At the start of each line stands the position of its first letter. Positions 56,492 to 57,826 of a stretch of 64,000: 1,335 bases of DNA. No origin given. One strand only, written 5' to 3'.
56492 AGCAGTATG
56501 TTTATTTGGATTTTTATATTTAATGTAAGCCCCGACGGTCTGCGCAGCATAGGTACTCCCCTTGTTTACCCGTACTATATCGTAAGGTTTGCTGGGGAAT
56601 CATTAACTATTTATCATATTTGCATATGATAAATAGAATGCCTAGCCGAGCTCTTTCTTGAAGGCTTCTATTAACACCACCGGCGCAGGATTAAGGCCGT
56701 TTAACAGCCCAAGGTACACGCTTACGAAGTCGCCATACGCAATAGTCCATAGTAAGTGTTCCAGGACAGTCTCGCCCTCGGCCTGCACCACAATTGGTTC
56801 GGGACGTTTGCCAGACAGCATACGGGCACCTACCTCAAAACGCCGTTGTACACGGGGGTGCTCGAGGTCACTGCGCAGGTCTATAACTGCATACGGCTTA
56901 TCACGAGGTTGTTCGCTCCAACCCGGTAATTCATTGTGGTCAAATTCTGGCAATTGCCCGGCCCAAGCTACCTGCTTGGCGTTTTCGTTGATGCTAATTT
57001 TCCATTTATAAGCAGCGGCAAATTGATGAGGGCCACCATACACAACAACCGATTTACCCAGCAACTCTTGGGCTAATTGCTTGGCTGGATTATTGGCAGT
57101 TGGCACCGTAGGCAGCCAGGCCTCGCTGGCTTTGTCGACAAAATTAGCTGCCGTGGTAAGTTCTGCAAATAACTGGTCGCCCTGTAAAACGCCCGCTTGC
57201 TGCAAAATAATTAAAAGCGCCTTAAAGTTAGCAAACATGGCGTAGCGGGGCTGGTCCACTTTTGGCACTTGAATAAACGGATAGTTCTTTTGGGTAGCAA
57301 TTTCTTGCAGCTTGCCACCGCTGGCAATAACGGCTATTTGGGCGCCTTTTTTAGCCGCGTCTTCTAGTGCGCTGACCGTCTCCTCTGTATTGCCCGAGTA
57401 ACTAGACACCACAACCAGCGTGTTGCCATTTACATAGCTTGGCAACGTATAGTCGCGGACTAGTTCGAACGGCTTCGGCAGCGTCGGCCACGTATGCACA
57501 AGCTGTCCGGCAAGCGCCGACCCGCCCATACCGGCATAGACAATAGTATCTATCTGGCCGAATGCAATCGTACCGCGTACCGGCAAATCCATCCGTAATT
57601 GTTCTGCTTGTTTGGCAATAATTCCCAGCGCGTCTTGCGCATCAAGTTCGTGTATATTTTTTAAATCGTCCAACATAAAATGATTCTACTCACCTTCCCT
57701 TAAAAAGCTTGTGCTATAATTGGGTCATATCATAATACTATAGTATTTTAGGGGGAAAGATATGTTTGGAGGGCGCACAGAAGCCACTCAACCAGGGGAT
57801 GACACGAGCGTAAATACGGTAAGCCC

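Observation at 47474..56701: ~9.1-kb island bracketed by 60-bp direct repeats duplicating the 3' end of the PGI/PMI gene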

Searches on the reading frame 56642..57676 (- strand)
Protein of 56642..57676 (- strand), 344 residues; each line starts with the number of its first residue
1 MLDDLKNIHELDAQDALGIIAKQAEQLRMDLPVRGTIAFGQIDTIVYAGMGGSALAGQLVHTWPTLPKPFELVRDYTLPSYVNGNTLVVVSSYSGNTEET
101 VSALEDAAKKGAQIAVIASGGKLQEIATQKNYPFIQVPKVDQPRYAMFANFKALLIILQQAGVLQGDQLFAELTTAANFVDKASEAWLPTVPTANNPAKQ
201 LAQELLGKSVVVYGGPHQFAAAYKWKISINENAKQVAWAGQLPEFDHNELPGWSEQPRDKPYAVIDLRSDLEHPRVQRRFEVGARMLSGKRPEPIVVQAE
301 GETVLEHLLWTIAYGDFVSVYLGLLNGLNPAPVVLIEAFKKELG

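Call 6: search_protein_families(library=pfam, proteins=[window:56642-57676:-], max_evalue=0.01)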
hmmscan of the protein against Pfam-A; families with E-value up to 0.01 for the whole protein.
window:56642-57676:- (344 aa): 2 families
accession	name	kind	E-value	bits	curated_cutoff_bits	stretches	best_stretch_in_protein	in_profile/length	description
PF10432.14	bact-PGI_C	-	2.3e-42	144.9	24.5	1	195-343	2-151/151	Bacterial phospho-glucose isomerase C-terminal SIS domain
PF01380.27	SIS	-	1.3e-06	28.7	25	1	43-160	6-127/131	SIS domain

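Call 8: find_related_loci(query=window:56645-57676:-, collection=genome_contigs, flank=10000)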
Query window:56645-57676:- (344 aa) in genome_contigs; peptide patterns used: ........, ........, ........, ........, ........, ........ (x = any residue, [..] = any of these).
229 stretches matched a pattern; 80 encode a relative of the query (tblastn E <= 1e-3); 80 distinct loci.
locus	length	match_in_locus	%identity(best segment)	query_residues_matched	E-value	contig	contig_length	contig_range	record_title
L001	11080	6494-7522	66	1-343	2e-155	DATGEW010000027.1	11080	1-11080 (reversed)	MAG TPA_asm: Candidatus Saccharimonadales bacterium isolate SMAG_U9712 k141_477980, whole genome shotgun sequence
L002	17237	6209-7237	65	1-343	5e-151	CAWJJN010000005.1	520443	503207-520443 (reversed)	MAG: uncultured Candidatus Saccharibacteria bacterium isolate MFD05674.bin.1.49 genome assembly, contig: contig_86960, w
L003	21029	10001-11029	64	1-343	2e-150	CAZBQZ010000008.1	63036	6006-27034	MAG TPA_asm: uncultured Candidatus Saccharibacteria bacterium isolate SRP200132_co1_38 genome assembly, contig: NODE_664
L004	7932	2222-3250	67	1-343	8e-150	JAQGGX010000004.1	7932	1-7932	MAG: Candidatus Saccharibacteria bacterium isolate RYN_418 scaffold_1767439, whole genome shotgun sequence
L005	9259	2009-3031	66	1-343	5e-149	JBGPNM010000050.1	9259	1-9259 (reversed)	MAG: Candidatus Saccharimonadia bacterium isolate OBJ_0618_7090110_214 k141_11778887_length_9259_cov_12.0000, whole geno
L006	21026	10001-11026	66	1-343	1e-147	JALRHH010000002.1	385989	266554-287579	MAG: Candidatus Saccharimonadia bacterium isolate MYJ.17 NODE_2_length_385989_cov_20.082449, whole genome shotgun sequen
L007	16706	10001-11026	66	1-343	3e-145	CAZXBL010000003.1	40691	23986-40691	MAG TPA_asm: uncultured Candidatus Saccharibacteria bacterium isolate binchicken_co174_40 genome assembly, contig: NODE_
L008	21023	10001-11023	65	1-343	3e-145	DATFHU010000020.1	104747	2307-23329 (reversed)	MAG TPA_asm: Candidatus Saccharimonadales bacterium isolate SMAG_U8697 k141_2609427, whole genome shotgun sequence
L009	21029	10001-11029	62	1-343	5e-145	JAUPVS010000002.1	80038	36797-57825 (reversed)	MAG: Patescibacteria group bacterium isolate erpe_2018_sw_33hr_WHONDRS-SW48-000096_A_bin.23 scaffold_14, whole genome sh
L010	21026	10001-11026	65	1-343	1e-143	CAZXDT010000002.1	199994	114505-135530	MAG TPA_asm: uncultured Candidatus Saccharibacteria bacterium isolate SRP193066_co1_99 genome assembly, contig: NODE_94_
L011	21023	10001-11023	64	1-343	3e-143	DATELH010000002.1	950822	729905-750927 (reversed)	MAG TPA_asm: Candidatus Saccharimonadales bacterium isolate SMAG_U8911 k141_725138, whole genome shotgun sequence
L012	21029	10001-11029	64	1-343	2e-141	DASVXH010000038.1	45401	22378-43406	MAG TPA_asm: Candidatus Saccharimonadales bacterium isolate SMAG_U2570 k141_119573, whole genome shotgun sequence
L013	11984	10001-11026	62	1-343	2e-141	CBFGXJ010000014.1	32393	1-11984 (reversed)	MAG TPA_asm: uncultured bacterium isolate SRR32277390_binner123_Refined_3 genome assembly, contig: ERZ27245939.173, whol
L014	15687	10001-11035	62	1-343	6e-141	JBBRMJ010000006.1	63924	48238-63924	MAG: Candidatus Saccharimonadales bacterium isolate La1_metabat2.033 LA1C_B2.033_k141_3035443L_63924_cov_12.0003, whole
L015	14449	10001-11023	62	1-343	2e-140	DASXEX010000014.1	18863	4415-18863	MAG TPA_asm: Candidatus Saccharimonadales bacterium isolate SMAG_U5123 k141_2203566, whole genome shotgun sequence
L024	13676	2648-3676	62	1-343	3e-136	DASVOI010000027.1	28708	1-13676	MAG TPA_asm: Candidatus Saccharimonadales bacterium isolate SMAG_U3149 k141_654434, whole genome shotgun sequence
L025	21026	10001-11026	64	1-343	2e-135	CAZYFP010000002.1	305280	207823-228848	MAG TPA_asm: uncultured Candidatus Saccharibacteria bacterium isolate SRP193066_co1_126 genome assembly, contig: NODE_54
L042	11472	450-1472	58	1-343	1e-124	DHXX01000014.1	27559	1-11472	MAG TPA_asm: Candidatus Saccharibacteria bacterium UBA5145 UBA5145_contig_1004, whole genome shotgun sequence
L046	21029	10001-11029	55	1-343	2e-121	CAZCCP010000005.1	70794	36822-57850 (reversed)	MAG TPA_asm: uncultured Candidatus Saccharibacteria bacterium isolate SRP200132_co1_638 genome assembly, contig: NODE_50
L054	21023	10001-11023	55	1-343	2e-116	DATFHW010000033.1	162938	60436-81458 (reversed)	MAG TPA_asm: Candidatus Saccharimonadales bacterium isolate SMAG_U8699 k141_1401909, whole genome shotgun sequence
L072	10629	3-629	63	136-344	2e-83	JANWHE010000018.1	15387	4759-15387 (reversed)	MAG: Candidatus Saccharimonadales bacterium isolate CRAIB_MAG7 c_000000062537, whole genome shotgun sequence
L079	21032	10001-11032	72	1-344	4e-176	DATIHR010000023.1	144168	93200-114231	MAG TPA_asm: Candidatus Saccharimonadales bacterium isolate SMAG_U15643 k141_143136, whole genome shotgun sequence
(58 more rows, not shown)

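Call 13: find_encoding_contigs(protein=window:56642-57676:-, flank=10000, max_places=10)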
Protein window:56642-57676:- (344 aa): 1 contig read that carries it; 1 place shown.
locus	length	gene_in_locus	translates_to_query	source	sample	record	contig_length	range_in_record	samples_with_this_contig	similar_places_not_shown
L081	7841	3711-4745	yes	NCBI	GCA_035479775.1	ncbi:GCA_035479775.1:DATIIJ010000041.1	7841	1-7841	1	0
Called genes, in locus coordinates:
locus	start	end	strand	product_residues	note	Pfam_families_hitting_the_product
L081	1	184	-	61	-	?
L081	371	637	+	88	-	PF00166:Cpn10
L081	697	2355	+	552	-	PF00118:Cpn60_TCP1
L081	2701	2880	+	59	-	-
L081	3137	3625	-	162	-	-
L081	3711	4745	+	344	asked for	PF01380:SIS (weak), PF10432:bact-PGI_C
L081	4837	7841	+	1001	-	PF10528:GLEYA (faint), PF07691:PA14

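Call 25: find_related_loci(query=window:56645-57676:-, collection=metagenome_contigs, flank=10000)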
Query window:56645-57676:- (344 aa) in metagenome_contigs; peptide patterns used: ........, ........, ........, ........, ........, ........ (x = any residue, [..] = any of these).
335 stretches matched a pattern; 71 encode a relative of the query (tblastn E <= 1e-3); 71 distinct loci.
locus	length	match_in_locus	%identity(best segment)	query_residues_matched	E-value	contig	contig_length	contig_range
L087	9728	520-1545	69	1-343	7e-168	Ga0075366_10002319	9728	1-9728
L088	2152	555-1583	69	1-343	7e-172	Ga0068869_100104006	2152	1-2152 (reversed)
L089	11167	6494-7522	66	1-343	8e-156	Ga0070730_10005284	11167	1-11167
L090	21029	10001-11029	67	1-343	3e-155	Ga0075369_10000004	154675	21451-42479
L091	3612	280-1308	67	1-343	6e-155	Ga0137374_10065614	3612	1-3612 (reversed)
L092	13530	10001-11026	63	1-343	6e-147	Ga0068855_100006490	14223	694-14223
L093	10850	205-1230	63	1-343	6e-147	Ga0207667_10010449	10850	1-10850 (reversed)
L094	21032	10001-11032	66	1-344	7e-146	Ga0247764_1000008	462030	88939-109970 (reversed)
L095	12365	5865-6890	66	1-343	4e-145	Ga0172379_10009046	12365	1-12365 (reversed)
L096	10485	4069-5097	66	1-343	9e-145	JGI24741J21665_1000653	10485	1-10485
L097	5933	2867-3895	63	1-343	1e-144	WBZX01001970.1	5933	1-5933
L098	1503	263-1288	65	1-343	8e-156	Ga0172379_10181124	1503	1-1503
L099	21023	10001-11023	64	1-343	3e-142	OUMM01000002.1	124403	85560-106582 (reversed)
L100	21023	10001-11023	64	1-343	6e-140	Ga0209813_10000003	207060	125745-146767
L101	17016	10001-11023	61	1-343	5e-139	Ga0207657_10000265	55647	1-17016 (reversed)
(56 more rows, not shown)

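Call 37: search_protein_families(library=ncbifam, proteins=[window:56642-57676:-], max_evalue=1)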
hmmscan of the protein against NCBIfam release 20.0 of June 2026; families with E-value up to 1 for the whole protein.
window:56642-57676:- (344 aa): 14 families
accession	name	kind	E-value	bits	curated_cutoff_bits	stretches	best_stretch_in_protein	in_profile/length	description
NF006426.0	PRK08674.1-6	subfamily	1.8e-75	254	295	1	1-343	1-349/354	bifunctional phosphoglucose/phosphomannose isomerase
NF006425.0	PRK08674.1-5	equivalog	9.7e-75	251.7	471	1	1-343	4-353/358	bifunctional phosphoglucose/phosphomannose isomerase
NF006423.0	PRK08674.1-2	equivalog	5.4e-69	232.5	254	1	35-343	20-316/317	bifunctional phosphoglucose/phosphomannose isomerase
TIGR02128.1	G6PI_arch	equivalog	2.7e-64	217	213.9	1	40-343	19-307/308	bifunctional phosphoglucose/phosphomannose isomerase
NF006424.0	PRK08674.1-3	equivalog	4.7e-46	157.8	730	1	4-343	14-352/355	bifunctional phosphoglucose/phosphomannose isomerase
NF006422.0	PRK08674.1-1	subfamily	6.5e-37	127.6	317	1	43-257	26-224/302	bifunctional phosphoglucose/phosphomannose isomerase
TIGR03127.2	RuMP_HxlB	equivalog_domain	0.00016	21.7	160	1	71-127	60-117/178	6-phospho-3-hexuloisomerase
NF001484.0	PRK00331.1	subfamily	0.00025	19.6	381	1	36-118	280-367/601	isomerizing glutamine--fructose-6-phosphate transaminase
NF041755.1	RuMP_HxlAB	equivalog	0.0011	18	500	1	72-121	277-325/391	bifunctional 3-hexulose-6-phosphate synthase/6-phospho-3-hexuloisomerase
TIGR01135.1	glmS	equivalog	0.0079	14.7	418.05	1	38-117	287-371/607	glutamine--fructose-6-phosphate transaminase (isomerizing)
NF008458.0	PRK11337.1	equivalog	0.0093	15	378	1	83-119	187-223/293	MurR/RpiR family transcriptional regulator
NF040776.2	AlsR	equivalog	0.026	13.5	400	1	82-120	174-212/279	transcriptional repressor AlsR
NF003016.0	PRK03868.1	equivalog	0.033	13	487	1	83-150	110-185/410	glucose-6-phosphate isomerase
NF040629.1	PGI_Meth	equivalog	0.083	12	350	1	86-150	113-184/396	glucose-6-phosphate isomerase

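Call 39: search_protein_families(library=pfam, proteins=[L072:635-1858:-, L072:1858-2736:-, L046:11074-12366:+, L054:11067-12371:+, L012:12415-13494:+, L042:2260-6465:+, L079:11110-11952:+, L025:11035-11478:+, L024:3689-4444:-, L007:11225-11923:+], max_evalue=0.001)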
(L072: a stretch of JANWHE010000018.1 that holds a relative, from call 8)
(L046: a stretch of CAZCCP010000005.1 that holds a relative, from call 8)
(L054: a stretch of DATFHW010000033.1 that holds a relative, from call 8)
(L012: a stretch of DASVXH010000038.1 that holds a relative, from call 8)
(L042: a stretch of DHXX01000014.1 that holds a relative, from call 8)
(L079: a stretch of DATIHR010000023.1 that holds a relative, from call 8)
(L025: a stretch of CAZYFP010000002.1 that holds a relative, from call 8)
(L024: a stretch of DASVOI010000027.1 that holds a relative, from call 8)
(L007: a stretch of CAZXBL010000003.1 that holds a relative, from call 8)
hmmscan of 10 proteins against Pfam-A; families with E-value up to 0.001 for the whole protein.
L072:635-1858:- (407 aa): 2 families
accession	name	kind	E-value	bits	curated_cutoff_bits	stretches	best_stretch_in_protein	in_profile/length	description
PF12704.14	MacB_PCD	-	4.1e-39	135.5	27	1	20-250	1-206/207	MacB-like periplasmic core domain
PF02687.27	FtsX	-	4.1e-20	72.5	25.5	1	287-400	2-120/120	FtsX-like permease C-terminal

L072:1858-2736:- (292 aa): 3 families
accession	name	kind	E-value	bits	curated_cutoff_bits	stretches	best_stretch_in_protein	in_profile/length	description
PF00005.33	ABC_tran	-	2.9e-33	115.8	25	1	23-171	1-136/137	ABC transporter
PF13304.12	AAA_21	-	8.1e-08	33.1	27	0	36-65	2-34/304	AAA domain, putative AbiEii toxin, Type IV TA system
PF02463.25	SMC_N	-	1.3e-05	25.1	40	1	33-216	24-212/220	RecF/RecN/SMC N terminal domain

L046:11074-12366:+ (430 aa): 1 family
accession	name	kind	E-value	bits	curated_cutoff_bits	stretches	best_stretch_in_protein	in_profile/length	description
PF00342.24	PGI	-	9.9e-18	64.4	22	1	66-427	95-466/486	Phosphoglucose isomerase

L054:11067-12371:+ (434 aa): 1 family
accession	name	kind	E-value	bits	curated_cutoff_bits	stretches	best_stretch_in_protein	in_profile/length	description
PF00342.24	PGI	-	8.6e-20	71.2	22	1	66-432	95-466/486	Phosphoglucose isomerase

L012:12415-13494:+ (359 aa): 0 families

L042:2260-6465:+ (1401 aa): 9 families
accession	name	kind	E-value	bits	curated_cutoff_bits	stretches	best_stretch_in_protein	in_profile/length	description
PF24681.1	Kelch_KLHDC2_KLHL20_DRC7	-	6.6e-51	173.2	50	4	408-590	41-221/221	KLHDC2/KLHL20/DRC7 Kelch-repeats domain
PF01344.31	Kelch_1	-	1.6e-48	162.2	20.1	4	677-711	1-36/46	Kelch motif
PF13964.12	Kelch_6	-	1.1e-36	124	25.3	0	417-438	1-22/50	Kelch motif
PF24981.1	Beta-prop_ATRN-LZTR1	-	1.8e-33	116.5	50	2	617-704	194-288/289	Attractin/LZTR1 beta-propeller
PF13418.12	Kelch_4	-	3.2e-22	78.7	21.6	0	624-653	1-31/49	Galactose oxidase, central domain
PF07646.21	Kelch_2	-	1.3e-16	60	21.3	0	417-444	1-25/48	Kelch motif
PF13854.13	Kelch_HCF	-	3e-10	40.3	113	0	415-603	182-337/345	Host cell factor, Kelch-repeats domain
PF25210.1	Kelch_FKB95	-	2.5e-07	31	70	0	360-441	23-103/268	FKB95, Kelch-repeats domain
PF04500.22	FLYWCH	-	2.3e-05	24.9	23.6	0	414-433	1-20/62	FLYWCH zinc finger domain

L079:11110-11952:+ (280 aa): 0 families

L025:11035-11478:+ (147 aa): 1 family
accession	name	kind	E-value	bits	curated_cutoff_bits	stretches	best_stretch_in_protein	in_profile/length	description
PF01050.24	MannoseP_isomer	-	2.2e-06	28.3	23.6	1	16-86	6-75/116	Mannose-6-phosphate isomerase C-terminal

L024:3689-4444:- (251 aa): 0 families

L007:11225-11923:+ (232 aa): 1 family
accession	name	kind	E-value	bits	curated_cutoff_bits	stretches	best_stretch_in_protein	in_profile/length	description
PF02585.22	PIG-L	-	3.8e-33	115.2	28.2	1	3-128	3-127/129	GlcNAc-PI de-N-acetylase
